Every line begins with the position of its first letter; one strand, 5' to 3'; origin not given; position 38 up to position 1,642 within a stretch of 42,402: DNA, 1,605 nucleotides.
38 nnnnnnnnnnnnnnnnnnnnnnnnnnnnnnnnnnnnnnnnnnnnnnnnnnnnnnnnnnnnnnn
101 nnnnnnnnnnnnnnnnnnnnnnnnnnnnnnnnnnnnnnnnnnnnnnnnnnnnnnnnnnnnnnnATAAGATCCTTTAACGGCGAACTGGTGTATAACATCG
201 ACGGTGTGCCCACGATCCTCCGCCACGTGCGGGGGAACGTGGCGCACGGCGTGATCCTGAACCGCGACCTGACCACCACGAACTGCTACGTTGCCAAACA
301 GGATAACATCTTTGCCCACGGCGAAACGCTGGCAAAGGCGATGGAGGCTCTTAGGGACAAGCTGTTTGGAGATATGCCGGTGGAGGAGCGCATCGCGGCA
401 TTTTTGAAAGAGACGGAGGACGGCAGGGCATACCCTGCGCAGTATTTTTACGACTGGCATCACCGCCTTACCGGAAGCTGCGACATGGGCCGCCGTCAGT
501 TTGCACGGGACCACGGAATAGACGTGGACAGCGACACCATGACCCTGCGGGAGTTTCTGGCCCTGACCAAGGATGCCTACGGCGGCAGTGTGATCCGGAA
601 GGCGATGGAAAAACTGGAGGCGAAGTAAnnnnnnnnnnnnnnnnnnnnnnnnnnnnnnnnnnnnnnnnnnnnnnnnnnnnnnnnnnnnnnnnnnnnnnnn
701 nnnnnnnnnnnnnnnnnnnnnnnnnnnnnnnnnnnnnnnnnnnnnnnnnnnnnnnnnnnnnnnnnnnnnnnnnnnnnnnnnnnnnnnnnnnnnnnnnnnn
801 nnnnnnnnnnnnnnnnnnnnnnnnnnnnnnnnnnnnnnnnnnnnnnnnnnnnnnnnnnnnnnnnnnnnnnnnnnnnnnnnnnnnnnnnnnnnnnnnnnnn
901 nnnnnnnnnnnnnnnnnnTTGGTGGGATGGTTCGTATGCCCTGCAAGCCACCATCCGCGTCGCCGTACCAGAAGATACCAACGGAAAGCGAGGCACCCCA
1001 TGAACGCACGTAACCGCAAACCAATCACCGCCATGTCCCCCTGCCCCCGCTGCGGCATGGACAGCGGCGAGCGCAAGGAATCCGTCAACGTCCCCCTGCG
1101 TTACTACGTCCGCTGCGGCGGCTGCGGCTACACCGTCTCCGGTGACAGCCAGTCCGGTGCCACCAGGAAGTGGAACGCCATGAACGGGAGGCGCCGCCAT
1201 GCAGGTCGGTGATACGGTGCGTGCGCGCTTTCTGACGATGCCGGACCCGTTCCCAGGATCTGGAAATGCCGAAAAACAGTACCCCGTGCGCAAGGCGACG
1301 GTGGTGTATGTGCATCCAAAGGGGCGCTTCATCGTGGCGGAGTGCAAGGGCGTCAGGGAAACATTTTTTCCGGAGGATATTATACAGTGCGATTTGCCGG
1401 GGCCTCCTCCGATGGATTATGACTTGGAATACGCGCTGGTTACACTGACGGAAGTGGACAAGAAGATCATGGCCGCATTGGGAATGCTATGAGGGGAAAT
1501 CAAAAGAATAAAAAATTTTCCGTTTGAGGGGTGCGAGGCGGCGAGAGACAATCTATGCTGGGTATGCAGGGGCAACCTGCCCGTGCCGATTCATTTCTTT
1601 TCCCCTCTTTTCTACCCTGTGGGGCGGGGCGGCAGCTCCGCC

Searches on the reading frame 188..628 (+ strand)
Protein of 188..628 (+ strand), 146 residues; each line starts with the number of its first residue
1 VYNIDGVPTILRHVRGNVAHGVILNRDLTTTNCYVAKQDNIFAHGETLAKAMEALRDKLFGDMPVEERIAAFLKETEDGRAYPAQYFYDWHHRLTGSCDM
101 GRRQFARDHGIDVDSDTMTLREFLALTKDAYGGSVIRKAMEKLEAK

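Call 13: search_protein_families(library=phrogs, proteins=[window:188-628:+], max_evalue=0.01)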
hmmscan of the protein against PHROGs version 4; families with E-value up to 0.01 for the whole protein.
window:188-628:+ (146 aa): 0 families

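Call 14: search_protein_families(library=pfam, proteins=[window:188-628:+], max_evalue=0.01)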
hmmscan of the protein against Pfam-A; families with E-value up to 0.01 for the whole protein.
window:188-628:+ (146 aa): 0 families

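Call 47: search_solved_structures(query=window:188-628:+, max_evalue=1)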
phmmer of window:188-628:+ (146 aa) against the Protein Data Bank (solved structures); distinct sequences matched with E-value up to 1: 4.
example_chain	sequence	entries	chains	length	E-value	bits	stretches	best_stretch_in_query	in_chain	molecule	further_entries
8xu1_A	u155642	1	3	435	0.14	15.5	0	38-109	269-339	citrate synthase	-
7wbr_A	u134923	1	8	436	0.14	15.5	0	38-109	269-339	Citrate synthase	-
8xu2_A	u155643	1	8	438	0.14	15.5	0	38-109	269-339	citrate synthase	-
8xxc_A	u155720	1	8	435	0.15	15.5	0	38-109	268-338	Citrate synthase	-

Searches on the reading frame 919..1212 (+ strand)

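Call 69: search_protein_families(library=pfam, proteins=[window:919-1212:+], max_evalue=0.01)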
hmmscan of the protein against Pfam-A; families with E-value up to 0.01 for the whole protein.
window:919-1212:+ (97 aa): 1 family
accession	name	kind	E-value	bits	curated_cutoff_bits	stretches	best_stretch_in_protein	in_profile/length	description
PF14354.12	Lar_restr_allev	-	4.4e-05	24.1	28.6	1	39-86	3-55/58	Restriction alleviation protein Lar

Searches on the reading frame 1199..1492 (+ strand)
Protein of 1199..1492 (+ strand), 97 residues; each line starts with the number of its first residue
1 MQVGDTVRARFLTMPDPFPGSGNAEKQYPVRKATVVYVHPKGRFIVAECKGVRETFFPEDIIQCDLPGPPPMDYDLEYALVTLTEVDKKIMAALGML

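Call 13: search_protein_families(library=phrogs, proteins=[window:1199-1492:+], max_evalue=0.01)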
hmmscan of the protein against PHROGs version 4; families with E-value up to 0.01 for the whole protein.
window:1199-1492:+ (97 aa): 0 families

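Call 14: search_protein_families(library=pfam, proteins=[window:1199-1492:+], max_evalue=0.01)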
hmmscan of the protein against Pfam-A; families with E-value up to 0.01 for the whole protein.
window:1199-1492:+ (97 aa): 0 families

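Call 48: search_solved_structures(query=window:1199-1492:+, max_evalue=1)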
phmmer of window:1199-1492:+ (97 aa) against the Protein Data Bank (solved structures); distinct sequences matched with E-value up to 1: 0.

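Call 58: find_homologous_proteins(query=window:1199-1492:+, max_evalue=0.001)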
Query window:1199-1492:+ (97 aa): 147 proteins with E <= 0.001 among 148 candidates; the best 120 are listed.
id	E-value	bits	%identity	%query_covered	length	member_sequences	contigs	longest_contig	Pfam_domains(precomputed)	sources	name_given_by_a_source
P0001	1.2e-59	217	100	100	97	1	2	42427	-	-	-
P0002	1.8e-57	210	96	100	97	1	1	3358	-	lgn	-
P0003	2.8e-57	209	98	98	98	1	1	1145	-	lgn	-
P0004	4.4e-57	208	96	100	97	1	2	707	-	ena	-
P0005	1.0e-56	207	97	98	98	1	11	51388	-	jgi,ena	jgi:hypothetical protein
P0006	1.4e-56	207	96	98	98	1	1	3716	-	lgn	-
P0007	2.0e-56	206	96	98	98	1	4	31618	-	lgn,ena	-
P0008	2.8e-56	206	96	98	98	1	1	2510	-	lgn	-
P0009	2.8e-56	206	95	98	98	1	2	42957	-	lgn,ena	-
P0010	3.7e-56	205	96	98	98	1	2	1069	-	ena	-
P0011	4.8e-56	205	96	98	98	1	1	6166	-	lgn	-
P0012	6.0e-56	205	94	100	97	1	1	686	-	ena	-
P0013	7.2e-56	205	95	98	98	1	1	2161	-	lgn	-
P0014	9.9e-56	204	94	98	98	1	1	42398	-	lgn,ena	-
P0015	1.3e-55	204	95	98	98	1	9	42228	-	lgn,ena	-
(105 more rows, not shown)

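Call 68: predict_structure(alignment_id=A2)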
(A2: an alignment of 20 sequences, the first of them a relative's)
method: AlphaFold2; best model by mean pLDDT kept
length: 97 residues; sequences in the alignment: 20
mean_pLDDT: 42.4   pTM: 0.25
mean pLDDT of the five models: 42.4, 41.3, 40.5, 40.3, 37.7
residues with pLDDT >= 90: 0; 70-90: 0; 50-70: 13; < 50: 84
segments of 3 or more residues with pLDDT < 50: 1-33, 42-44, 50-83, 89-91, 93-97
pLDDT, mean of each block of 10 residues (from residue 1): 39 36 39 50 49 44 38 38 47 46
secondary structure, 60 per line:
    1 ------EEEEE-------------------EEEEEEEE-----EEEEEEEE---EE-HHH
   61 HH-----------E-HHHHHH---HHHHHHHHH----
elements in order: E7-11 E31-38 E44-51 H58-62 H76-81 H85-93
